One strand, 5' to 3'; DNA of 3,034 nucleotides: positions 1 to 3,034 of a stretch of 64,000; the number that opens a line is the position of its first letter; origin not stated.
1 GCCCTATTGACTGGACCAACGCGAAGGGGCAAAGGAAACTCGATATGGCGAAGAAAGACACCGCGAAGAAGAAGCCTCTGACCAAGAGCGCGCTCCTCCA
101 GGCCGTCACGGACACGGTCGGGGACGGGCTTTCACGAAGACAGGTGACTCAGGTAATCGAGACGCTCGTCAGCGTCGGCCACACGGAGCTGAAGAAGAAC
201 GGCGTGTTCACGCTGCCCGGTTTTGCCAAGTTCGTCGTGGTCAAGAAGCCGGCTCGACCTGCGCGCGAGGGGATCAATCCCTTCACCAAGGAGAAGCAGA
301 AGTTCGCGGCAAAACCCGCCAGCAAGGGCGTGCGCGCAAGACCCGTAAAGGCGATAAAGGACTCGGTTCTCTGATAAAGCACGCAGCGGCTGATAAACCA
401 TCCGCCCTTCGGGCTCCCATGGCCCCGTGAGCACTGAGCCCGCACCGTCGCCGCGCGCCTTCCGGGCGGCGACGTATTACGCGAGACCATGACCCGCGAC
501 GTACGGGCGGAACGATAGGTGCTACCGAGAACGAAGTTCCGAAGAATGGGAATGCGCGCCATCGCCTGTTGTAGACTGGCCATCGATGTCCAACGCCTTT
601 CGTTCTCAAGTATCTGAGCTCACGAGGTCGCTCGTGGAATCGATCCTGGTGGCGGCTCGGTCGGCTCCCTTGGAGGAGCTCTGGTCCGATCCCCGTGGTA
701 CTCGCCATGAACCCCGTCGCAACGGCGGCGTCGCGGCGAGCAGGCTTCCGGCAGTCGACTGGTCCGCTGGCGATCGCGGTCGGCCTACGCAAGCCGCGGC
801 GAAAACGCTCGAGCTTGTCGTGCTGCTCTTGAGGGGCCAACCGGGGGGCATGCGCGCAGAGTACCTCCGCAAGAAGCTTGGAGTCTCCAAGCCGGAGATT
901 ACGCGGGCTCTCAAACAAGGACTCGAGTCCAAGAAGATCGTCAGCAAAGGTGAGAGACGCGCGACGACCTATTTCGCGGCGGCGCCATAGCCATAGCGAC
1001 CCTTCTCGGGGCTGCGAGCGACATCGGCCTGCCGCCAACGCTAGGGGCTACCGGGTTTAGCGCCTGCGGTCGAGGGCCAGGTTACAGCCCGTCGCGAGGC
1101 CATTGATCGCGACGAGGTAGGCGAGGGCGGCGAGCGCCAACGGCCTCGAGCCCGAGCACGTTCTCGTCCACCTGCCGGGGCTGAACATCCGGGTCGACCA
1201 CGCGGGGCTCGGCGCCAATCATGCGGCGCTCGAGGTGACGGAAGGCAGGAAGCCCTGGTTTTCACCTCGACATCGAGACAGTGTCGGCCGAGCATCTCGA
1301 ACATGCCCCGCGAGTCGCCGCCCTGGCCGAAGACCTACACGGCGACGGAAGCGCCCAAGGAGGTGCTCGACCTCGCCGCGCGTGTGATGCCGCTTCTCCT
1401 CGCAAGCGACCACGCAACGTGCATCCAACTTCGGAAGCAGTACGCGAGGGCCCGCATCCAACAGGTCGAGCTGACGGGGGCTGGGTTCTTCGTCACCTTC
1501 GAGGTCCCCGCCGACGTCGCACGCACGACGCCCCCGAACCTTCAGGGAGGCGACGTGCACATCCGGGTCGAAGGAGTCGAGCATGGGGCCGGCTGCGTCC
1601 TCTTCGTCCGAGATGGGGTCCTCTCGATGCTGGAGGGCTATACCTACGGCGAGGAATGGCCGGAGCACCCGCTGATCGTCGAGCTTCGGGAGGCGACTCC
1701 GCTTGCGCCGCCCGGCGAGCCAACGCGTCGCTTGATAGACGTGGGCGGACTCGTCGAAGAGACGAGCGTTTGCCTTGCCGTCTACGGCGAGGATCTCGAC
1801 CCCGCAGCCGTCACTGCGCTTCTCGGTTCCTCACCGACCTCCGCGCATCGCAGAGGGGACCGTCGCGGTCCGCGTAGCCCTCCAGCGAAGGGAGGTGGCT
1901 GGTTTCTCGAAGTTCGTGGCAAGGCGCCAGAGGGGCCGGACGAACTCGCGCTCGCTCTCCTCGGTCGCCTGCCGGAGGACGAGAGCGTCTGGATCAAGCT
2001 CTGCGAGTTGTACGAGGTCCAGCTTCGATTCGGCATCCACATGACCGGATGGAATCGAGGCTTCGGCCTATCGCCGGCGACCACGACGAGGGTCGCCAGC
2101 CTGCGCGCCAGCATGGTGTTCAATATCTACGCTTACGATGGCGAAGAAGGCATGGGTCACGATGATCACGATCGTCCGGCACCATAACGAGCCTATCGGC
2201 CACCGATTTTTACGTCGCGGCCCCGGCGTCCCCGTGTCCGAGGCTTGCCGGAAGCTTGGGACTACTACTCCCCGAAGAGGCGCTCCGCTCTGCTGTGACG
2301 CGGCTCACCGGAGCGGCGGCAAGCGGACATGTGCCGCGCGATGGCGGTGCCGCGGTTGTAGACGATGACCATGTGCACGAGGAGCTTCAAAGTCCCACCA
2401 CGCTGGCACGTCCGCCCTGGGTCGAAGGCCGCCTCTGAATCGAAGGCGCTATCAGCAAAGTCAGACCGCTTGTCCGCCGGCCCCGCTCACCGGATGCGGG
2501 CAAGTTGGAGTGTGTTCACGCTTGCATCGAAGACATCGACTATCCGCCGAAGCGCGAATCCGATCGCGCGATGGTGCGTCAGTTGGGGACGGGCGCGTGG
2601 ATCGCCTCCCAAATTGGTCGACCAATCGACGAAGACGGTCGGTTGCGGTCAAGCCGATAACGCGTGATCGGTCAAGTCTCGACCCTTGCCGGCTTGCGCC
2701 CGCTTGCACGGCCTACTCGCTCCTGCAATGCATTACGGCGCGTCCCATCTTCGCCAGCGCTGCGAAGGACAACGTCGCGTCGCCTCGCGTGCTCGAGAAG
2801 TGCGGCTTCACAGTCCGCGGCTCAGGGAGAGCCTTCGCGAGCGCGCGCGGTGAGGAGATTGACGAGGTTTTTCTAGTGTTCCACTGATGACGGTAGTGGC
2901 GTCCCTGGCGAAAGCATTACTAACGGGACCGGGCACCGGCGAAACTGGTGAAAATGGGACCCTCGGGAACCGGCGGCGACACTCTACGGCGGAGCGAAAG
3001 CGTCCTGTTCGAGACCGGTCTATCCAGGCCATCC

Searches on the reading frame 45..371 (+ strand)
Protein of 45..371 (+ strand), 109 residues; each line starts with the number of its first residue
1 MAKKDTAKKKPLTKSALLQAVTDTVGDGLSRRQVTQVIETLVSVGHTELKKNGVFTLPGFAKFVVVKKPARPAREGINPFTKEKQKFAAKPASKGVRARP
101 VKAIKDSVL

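Call 23: search_protein_families(library=pfam, proteins=[window:45-371:+], max_evalue=0.01)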
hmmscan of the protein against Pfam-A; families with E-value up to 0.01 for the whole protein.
window:45-371:+ (109 aa): 1 family
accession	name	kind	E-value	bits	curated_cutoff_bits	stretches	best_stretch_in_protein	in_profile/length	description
PF00216.26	Bac_DNA_binding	-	1.2e-15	57.9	22.4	1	12-108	1-89/90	Bacterial DNA-binding protein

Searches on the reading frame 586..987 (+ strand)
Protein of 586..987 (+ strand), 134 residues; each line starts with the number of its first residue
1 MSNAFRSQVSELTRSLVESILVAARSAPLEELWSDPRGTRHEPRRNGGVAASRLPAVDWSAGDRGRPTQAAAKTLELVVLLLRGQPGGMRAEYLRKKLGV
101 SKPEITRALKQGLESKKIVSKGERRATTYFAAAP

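Call 23: search_protein_families(library=pfam, proteins=[window:586-987:+], max_evalue=0.01)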
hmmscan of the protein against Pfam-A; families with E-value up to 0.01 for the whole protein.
window:586-987:+ (134 aa): 1 family
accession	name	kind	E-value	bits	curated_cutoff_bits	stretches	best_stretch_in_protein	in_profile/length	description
PF01978.25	TrmB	-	0.0066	16.7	25.6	0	85-133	19-66/68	Sugar-specific transcriptional regulator TrmB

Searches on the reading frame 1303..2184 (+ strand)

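Call 23: search_protein_families(library=pfam, proteins=[window:1303-2184:+], max_evalue=0.01)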
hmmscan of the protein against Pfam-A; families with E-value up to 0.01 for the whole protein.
window:1303-2184:+ (294 aa): 1 family
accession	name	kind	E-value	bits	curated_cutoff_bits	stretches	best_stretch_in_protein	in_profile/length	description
PF14106.11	DUF4279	-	3.6e-17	63.1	25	1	161-271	1-114/116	Domain of unknown function (DUF4279)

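Call 76: search_protein_families(library=padloc, proteins=[window:1303-2184:+], max_evalue=0.001)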
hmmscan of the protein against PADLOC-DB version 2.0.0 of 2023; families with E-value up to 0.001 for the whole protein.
window:1303-2184:+ (294 aa): 0 families

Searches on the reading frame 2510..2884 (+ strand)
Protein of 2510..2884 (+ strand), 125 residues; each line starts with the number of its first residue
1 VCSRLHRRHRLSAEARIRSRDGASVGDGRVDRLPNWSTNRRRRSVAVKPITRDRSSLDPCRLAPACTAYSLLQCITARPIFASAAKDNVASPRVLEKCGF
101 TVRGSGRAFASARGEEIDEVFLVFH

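Call 23: search_protein_families(library=pfam, proteins=[window:2510-2884:+], max_evalue=0.01)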
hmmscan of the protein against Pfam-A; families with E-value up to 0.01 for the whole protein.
window:2510-2884:+ (125 aa): 1 family
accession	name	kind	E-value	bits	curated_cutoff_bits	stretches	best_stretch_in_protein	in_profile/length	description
PF13302.13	Acetyltransf_3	-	0.0071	17.5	25.4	0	77-101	114-138/138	Acetyltransferase (GNAT) domain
